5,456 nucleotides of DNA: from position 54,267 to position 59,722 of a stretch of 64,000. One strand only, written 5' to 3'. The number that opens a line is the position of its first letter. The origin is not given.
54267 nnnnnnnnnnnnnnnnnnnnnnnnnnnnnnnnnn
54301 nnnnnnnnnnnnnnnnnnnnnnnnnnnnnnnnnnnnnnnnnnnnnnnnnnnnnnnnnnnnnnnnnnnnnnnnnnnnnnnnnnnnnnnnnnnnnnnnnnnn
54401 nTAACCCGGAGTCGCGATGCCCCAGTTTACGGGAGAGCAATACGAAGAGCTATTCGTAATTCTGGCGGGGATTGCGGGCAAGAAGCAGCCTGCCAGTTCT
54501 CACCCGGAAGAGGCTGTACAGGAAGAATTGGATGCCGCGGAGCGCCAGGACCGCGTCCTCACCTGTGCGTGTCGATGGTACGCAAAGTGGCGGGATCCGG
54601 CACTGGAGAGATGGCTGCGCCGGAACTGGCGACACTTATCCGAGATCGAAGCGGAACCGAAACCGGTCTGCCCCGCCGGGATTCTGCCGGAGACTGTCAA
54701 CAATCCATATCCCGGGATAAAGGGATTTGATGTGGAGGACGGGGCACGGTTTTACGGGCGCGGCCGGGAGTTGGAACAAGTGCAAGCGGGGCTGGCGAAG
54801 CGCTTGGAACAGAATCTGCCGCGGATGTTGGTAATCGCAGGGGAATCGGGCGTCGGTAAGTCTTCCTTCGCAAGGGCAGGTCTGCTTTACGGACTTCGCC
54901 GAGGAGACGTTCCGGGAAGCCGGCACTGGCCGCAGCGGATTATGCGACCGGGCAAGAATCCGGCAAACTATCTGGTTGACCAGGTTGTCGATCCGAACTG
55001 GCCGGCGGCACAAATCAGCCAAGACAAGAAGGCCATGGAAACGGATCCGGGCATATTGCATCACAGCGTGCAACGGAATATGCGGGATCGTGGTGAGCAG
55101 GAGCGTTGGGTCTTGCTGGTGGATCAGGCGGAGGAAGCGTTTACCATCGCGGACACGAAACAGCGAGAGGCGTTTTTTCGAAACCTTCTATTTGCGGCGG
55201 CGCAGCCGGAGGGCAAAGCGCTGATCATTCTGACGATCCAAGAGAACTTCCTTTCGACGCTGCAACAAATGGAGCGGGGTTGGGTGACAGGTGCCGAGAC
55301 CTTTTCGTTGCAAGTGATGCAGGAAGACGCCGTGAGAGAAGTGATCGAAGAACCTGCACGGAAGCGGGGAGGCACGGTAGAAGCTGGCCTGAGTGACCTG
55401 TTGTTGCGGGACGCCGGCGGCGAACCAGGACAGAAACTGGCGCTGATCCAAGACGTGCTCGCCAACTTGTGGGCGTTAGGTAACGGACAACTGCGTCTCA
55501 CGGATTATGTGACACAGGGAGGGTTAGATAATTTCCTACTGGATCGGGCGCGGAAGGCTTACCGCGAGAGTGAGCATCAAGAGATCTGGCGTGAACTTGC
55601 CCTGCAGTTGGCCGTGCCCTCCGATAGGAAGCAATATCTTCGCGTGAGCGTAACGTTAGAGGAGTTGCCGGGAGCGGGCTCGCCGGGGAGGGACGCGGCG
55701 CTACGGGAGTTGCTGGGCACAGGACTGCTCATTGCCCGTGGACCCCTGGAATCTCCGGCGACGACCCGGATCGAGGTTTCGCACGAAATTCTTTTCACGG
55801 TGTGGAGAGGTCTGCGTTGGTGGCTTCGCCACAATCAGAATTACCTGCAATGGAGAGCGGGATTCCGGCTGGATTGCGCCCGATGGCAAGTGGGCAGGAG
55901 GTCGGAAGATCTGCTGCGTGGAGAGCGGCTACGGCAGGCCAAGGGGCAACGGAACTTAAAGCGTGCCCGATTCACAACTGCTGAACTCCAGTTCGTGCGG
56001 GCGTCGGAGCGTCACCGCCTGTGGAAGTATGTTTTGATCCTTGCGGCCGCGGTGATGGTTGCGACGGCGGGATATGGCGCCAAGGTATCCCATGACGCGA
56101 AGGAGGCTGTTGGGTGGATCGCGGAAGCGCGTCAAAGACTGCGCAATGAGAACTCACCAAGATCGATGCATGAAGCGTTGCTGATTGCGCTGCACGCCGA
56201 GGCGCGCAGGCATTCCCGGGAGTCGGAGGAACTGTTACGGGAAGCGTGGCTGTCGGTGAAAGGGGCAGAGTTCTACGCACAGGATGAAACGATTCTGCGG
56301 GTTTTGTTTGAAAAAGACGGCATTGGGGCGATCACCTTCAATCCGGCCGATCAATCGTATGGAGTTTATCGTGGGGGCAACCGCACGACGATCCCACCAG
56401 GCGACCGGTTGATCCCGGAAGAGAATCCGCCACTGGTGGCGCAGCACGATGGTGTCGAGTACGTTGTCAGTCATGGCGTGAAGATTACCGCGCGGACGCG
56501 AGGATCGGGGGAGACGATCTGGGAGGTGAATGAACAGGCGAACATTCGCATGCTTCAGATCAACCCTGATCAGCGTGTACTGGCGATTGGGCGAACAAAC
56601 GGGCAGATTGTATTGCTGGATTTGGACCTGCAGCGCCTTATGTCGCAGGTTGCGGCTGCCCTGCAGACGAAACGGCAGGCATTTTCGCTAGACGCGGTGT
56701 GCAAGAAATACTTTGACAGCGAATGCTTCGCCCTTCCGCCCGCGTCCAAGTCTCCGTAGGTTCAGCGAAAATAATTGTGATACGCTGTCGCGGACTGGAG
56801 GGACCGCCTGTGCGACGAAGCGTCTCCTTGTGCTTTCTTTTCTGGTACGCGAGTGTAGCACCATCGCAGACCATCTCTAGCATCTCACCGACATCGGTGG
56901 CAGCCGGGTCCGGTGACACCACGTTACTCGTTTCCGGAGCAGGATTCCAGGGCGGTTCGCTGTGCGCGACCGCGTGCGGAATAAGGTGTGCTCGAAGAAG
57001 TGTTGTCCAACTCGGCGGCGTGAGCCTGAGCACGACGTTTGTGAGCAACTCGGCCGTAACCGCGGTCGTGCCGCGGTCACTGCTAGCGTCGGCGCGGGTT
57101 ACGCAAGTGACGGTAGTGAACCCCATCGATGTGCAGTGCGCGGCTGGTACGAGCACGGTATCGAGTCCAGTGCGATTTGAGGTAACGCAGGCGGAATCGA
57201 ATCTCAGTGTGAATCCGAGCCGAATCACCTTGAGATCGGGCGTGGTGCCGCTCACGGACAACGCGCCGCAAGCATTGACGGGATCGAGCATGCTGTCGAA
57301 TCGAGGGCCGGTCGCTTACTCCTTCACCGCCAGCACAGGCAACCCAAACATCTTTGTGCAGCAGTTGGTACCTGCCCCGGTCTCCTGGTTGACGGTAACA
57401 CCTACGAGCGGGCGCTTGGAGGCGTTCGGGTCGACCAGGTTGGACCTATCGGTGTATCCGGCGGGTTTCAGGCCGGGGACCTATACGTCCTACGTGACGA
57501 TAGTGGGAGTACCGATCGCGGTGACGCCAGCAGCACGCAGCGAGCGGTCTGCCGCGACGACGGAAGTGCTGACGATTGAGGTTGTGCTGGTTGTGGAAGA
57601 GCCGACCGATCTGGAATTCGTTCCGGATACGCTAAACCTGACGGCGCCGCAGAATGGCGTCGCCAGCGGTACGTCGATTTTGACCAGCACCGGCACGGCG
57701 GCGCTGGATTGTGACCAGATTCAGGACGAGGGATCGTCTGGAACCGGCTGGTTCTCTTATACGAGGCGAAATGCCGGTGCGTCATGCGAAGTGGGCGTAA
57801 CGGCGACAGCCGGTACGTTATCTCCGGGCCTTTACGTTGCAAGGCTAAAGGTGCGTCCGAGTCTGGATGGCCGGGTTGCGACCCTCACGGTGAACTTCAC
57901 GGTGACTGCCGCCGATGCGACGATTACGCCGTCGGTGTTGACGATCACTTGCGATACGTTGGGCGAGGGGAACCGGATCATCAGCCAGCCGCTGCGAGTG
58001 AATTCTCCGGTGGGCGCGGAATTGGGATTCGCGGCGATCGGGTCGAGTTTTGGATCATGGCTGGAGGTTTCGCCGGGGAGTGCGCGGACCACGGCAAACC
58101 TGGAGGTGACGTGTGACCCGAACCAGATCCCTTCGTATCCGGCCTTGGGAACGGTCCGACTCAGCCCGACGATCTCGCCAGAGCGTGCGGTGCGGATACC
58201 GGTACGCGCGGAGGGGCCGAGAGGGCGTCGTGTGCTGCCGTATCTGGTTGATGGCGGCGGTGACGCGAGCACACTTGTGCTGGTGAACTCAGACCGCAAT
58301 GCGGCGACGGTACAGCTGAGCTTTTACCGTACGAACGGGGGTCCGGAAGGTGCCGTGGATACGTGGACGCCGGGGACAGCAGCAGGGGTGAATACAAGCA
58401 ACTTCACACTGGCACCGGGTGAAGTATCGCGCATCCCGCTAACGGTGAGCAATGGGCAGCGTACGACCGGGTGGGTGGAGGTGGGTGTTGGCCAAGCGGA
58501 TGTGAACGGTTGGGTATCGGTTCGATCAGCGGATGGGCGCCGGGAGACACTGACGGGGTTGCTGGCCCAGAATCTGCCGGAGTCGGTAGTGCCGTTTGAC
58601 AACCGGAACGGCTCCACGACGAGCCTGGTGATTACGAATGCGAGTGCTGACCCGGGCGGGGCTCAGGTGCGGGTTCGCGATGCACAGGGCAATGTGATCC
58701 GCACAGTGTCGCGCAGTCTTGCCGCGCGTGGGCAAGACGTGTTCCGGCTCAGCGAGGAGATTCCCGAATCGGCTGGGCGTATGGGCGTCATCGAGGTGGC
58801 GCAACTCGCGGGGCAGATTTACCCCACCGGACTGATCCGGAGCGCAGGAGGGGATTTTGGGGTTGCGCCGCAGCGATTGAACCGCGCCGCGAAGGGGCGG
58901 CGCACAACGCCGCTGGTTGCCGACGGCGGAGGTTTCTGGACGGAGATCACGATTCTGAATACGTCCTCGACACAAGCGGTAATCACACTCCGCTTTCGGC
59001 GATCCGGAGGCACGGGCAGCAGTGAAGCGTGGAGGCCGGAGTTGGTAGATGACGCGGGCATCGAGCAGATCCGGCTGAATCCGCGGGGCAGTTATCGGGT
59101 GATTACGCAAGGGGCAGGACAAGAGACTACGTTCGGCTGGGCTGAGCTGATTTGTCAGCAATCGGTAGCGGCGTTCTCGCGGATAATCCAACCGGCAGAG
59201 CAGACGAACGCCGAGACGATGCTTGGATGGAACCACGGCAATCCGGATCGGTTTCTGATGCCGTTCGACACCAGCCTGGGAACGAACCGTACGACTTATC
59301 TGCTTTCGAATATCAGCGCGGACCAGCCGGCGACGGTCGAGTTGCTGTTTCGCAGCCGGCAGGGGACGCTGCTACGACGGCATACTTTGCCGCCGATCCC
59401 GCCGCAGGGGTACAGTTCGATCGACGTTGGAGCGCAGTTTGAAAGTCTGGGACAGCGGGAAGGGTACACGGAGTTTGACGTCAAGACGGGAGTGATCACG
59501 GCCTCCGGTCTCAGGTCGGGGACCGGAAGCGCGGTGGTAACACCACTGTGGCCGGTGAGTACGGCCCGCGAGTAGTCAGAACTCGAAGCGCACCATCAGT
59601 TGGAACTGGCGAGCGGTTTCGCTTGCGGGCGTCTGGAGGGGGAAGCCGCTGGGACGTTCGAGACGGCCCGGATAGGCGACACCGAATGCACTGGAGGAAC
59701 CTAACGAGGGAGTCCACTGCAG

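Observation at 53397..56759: Intact two-gene module: EAD1-like adaptor fused to trypsin protease, plus nSTAND NTPase (candidate conflict/defence system)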

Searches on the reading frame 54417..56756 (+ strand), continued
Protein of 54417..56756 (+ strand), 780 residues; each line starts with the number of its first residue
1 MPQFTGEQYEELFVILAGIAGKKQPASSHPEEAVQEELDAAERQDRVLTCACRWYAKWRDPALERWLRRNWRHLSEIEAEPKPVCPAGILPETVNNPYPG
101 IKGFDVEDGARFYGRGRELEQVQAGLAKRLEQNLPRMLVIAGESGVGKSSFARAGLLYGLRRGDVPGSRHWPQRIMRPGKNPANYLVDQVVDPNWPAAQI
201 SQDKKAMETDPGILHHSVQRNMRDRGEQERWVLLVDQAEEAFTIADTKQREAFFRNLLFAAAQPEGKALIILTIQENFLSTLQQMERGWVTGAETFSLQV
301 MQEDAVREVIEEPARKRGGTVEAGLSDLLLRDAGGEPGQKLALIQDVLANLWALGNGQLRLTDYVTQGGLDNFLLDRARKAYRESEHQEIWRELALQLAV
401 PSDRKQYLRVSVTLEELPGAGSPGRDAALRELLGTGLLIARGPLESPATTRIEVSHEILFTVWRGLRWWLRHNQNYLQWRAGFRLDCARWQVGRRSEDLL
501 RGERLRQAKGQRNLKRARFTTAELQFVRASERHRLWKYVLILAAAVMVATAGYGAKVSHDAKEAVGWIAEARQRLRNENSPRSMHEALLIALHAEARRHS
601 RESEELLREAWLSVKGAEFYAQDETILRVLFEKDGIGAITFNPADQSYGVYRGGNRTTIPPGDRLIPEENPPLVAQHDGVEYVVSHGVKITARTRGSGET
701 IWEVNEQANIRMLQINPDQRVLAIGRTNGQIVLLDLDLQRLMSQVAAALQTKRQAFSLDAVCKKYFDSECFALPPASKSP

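Call 59: predict_structure(alignment_id=A3)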
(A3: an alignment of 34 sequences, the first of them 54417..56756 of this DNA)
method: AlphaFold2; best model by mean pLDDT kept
length: 780 residues; sequences in the alignment: 34
mean_pLDDT: 77.0   pTM: 0.61
mean pLDDT of the five models: 77.0, 76.5, 73.6, 73.2, 72.8
residues with pLDDT >= 90: 360; 70-90: 134; 50-70: 169; < 50: 117
segments of 3 or more residues with pLDDT < 50: 1-7, 12-14, 16-19, 21-27, 38-49, 52-59, 72-93, 616-622, 663-670, 701-707, 753-756, 765-780
pLDDT, mean of each block of 10 residues (from residue 1): 42 48 46 51 46 51 65 45 37 73 91 97 96 93 94 98 95 93 92 92 94 93 84 95 90 94 90 95 76 91 97 96 98 93 94 94 96 91 91 92 89 89 90 91 89 91 92 94 91 92 95 81 94 94 88 66 72 71 73 70 73 52 59 59 72 67 47 56 58 54 47 54 57 62 62 50 44 33
secondary structure, 60 per line:
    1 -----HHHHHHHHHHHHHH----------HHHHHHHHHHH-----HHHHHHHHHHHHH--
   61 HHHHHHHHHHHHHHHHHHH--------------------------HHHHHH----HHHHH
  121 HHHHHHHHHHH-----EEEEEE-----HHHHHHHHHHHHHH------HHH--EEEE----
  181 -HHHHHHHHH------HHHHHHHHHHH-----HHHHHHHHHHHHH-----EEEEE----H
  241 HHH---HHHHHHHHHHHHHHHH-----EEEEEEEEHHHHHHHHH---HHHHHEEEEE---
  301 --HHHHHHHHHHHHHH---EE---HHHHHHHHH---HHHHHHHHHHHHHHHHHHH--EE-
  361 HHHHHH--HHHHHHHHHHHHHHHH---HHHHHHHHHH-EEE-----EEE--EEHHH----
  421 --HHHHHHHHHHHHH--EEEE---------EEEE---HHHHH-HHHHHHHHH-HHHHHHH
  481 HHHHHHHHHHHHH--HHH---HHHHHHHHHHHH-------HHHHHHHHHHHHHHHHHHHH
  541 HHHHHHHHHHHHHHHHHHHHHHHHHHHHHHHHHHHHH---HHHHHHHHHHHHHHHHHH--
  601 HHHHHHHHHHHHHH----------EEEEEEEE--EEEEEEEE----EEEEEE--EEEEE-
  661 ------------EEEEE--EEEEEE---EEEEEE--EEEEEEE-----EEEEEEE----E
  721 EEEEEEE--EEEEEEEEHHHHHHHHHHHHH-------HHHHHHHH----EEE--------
elements in order (helices of 4 or more, strands of 3 or more residues): H6-19 H30-40 H46-58 H61-79 H106-111 H116-131 E137-142 H148-161 E173-176 H182-190 H197-207 H213-225 E231-235 H240-243 H247-262 E268-275 H276-284 H288-292 E293-297 H303-316 H325-333 H337-355 H361-366 H369-384 H388-397 E399-401 E407-409 H423-435 E438-441 E451-454 H458-462 H464-472 H474-493 H502-513 H521-577 H581-598 H601-614 E625-632 E635-642 E647-652 E655-659 E673-677 E680-685 E689-694 E697-703 E709-715 E720-727 E730-737 H738-750 H758-765 E770-772

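Call 70: fold_search(model_id=the predicted structure, library=pdb)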
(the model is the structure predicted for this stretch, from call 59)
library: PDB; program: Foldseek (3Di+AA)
matches with E <= 10: 1452; with E <= 0.001: 358
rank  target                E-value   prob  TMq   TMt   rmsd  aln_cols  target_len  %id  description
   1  3shf                  1.1e-08  1.00  0.28  0.21  29.3       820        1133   12  Crystal structure of the R265S mutant of full-length murine Apaf-1 (released 2011-08-24)
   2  3j2t_A                6.3e-08  1.00  0.21  0.15  32.1       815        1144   11  An improved model of the human apoptosome (released 2013-04-10)
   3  7jk6_A                1.1e-07  1.00  0.23  0.44  12.8       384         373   15  Structure of Drosophila ORC in the active conformation (released 2020-09-09)
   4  1w5s_B                2.3e-07  1.00  0.26  0.47  12.8       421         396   12  Structure of the Aeropyrum Pernix ORC2 protein (ADP form) (released 2004-10-05)
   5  7tji_I                4.5e-07  1.00  0.24  0.45  13.1       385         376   12  S. cerevisiae ORC bound to 84 bp ARS1 DNA and Cdc6 (state 2) with flexible Orc6 N-terminal domain (released 2022-10-05)
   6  1w5t_A                6.0e-07  1.00  0.26  0.47  13.4       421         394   13  Structure of the Aeropyrum Pernix ORC2 protein (ADPNP-ADP complexes) (released 2004-10-05)
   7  7jgr_A                1.1e-06  1.00  0.25  0.43  12.2       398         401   15  Structure of Drosophila ORC bound to DNA (84 bp) and Cdc6 (released 2020-09-09)
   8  6j5t_C                1.2e-06  1.00  0.22  0.21  17.1       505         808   11  Reconstitution and structure of a plant NLR resistosome conferring immunity (released 2019-03-20)
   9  7jk5_A                1.3e-06  1.00  0.26  0.46  13.9       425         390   13  Structure of Drosophila ORC bound to DNA (released 2020-09-09)
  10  7jps_A                1.4e-06  1.00  0.23  0.45  13.1       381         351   14  ORC-DNA: Human Origin Recognition Complex (ORC) with DNA bound in the core (released 2020-09-09)
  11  8gj1_B                1.6e-06  1.00  0.22  0.41  13.7       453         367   13  E. coli clamp loader with open clamp on primed template DNA (form 2) (released 2024-03-27)
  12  2qby_B                1.7e-06  1.00  0.27  0.51  11.1       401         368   12  Crystal structure of a heterodimer of Cdc6/Orc1 initiators bound to origin DNA (from S. solfataricus) (released 2007-09-11)
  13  1w5s_A                2.8e-06  1.00  0.24  0.45  12.8       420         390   12  Structure of the Aeropyrum Pernix ORC2 protein (ADP form) (released 2004-10-05)
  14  8gj0_B                3.9e-06  1.00  0.20  0.39  10.7       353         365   15  E. coli clamp loader with open clamp on primed template DNA (form 1) (released 2024-03-27)
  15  7jgr_E                4.3e-06  1.00  0.18  0.32  16.5       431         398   14  Structure of Drosophila ORC bound to DNA (84 bp) and Cdc6 (released 2020-09-09)
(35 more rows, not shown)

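Call 74: find_encoding_contigs(protein=P0072, flank=10000, max_places=2)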
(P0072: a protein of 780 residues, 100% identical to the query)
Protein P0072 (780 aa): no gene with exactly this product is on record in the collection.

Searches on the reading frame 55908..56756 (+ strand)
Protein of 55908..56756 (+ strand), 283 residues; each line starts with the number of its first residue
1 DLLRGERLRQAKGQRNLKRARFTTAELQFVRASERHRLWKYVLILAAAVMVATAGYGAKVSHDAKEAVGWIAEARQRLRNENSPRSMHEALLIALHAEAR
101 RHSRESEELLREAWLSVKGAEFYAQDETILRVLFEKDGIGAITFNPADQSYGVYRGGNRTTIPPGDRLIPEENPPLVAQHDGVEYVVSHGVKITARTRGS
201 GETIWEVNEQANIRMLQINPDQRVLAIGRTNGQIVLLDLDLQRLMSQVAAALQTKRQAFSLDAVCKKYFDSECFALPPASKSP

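Call 13: search_protein_families(library=pfam, proteins=[window:55908-56756:+], max_evalue=10)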
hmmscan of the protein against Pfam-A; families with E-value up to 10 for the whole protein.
window:55908-56756:+ (283 aa): 12 families
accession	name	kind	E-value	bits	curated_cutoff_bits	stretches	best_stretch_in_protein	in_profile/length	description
PF12894.13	ANAPC4_WD40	-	5.5e-06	27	22.9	1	197-250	22-78/91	Anaphase-promoting complex subunit 4 WD40 domain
PF13570.13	Beta-prop_ACSF4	-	0.00049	20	133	1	175-257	9-96/329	Beta-alanine-activating enzyme, beta-propeller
PF23414.1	Beta-prop_EML_2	-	0.0048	16.8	90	1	200-242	29-71/266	Echinoderm microtubule-associated protein second beta-propeller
PF25171.1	Beta-prop_WDR36-Utp21_1st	-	0.0071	16.2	80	1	204-251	185-234/266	WDR36/Utp21 first beta-propeller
PF24782.2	WD40_MABP1-WDR62_2nd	-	0.0075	15.7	290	1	205-250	83-128/341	MABP1/WDR62 second WD40 domain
PF24807.1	WD40_CDC20-Fz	-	0.01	15.6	200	1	191-250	31-91/292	CDC20/Fizzy WD40 domain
PF23726.1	Beta-prop_RSE1_2nd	-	0.011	15.4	30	1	185-250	83-145/327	RSE1/DDB1/CPSF1 second beta-propeller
PF21029.3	RMC1_N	-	0.025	15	27.3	1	202-248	31-77/119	Regulator of MON1-CCZ1 complex, N-terminal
PF23410.3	Beta-prop_VPS8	-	0.025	14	28.9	1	209-256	65-112/358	Vps8 beta-propeller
PF24814.1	WD40_Prp19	-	0.069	12.6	320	1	199-250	121-175/281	Prp19 WD40 domain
PF23756.1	Beta-prop_HPS5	-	0.14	11.8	34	1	209-244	58-93/328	HPS5 beta propeller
PF24506.1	KNTC1_N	-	0.2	11.3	27.1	1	173-247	30-105/376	KNTC1, N-terminal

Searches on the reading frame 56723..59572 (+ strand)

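Call 38: search_protein_families(library=pfam, proteins=[window:56723-59572:+], max_evalue=0.01)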
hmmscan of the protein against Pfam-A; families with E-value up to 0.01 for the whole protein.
window:56723-59572:+ (950 aa): 2 families
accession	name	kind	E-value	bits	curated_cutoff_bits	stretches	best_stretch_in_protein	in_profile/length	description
PF19190.6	BACON_2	-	5.6e-07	29.8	25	0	220-259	41-80/94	Viral BACON domain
PF01833.30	TIG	-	0.00011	22.5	20.9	1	50-144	2-74/84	IPT/TIG domain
